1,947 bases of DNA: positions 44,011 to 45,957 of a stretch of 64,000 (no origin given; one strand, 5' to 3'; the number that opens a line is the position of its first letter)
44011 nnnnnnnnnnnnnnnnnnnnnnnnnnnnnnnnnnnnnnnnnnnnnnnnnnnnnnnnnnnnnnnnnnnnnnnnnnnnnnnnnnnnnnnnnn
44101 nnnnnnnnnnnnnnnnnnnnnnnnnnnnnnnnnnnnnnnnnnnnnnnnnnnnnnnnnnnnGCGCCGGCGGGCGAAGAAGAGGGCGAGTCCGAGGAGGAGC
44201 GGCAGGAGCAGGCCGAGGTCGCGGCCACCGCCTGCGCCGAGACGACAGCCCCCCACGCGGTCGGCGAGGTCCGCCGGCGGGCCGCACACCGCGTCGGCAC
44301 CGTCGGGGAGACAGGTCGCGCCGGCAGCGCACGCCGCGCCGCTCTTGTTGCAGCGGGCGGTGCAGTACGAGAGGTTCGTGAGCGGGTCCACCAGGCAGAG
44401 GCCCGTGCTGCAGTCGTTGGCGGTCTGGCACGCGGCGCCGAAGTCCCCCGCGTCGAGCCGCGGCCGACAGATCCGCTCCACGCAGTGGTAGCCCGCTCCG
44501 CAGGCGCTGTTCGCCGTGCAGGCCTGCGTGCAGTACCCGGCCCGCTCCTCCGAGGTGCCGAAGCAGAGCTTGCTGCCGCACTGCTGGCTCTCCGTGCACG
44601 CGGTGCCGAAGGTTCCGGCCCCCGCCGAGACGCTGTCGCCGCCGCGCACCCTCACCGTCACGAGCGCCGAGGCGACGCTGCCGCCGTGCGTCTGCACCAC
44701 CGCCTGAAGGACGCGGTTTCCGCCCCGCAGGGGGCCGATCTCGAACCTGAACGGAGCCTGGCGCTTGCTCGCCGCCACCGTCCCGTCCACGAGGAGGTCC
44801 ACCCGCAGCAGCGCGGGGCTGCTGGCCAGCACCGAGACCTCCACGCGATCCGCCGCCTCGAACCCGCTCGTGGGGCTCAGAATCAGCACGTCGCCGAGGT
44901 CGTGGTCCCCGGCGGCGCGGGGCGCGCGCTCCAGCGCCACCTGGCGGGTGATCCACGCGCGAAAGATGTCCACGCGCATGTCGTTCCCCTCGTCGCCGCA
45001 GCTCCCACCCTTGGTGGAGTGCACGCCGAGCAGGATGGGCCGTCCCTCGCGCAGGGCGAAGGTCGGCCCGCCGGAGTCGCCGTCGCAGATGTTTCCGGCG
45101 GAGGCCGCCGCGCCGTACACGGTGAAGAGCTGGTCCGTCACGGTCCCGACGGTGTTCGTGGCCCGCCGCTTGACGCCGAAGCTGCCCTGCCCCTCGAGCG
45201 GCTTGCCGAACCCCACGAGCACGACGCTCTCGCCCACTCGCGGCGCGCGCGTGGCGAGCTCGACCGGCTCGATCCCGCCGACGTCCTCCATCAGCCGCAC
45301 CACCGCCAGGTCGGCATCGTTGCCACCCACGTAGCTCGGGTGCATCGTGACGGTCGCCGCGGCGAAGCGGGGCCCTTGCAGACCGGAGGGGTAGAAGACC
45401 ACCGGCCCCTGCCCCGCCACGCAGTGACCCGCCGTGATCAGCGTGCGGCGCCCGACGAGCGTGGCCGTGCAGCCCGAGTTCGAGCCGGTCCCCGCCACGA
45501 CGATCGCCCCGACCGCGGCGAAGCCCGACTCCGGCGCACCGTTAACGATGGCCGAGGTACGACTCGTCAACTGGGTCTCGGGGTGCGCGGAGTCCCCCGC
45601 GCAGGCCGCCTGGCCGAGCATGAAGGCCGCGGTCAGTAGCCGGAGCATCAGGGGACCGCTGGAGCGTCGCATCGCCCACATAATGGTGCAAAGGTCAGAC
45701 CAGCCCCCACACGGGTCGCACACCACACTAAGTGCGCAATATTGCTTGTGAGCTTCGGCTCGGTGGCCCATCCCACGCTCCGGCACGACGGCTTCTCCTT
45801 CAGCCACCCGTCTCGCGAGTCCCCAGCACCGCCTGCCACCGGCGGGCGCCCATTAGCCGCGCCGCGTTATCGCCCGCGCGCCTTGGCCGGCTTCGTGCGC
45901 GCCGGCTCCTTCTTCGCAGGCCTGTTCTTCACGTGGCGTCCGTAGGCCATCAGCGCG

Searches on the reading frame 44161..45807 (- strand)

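Call 45: search_protein_families(library=pfam, proteins=[window:44161-45807:-], max_evalue=0.001)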
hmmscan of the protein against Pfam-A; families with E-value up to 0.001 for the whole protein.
window:44161-45807:- (549 aa): 2 families
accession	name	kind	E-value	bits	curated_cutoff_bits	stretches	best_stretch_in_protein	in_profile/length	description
PF00089.32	Trypsin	-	1.2e-20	74.7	20.6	1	109-286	23-220/220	Trypsin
PF13365.12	Trypsin_2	-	1.9e-11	45.3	27.6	1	113-257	1-141/144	Trypsin-like peptidase domain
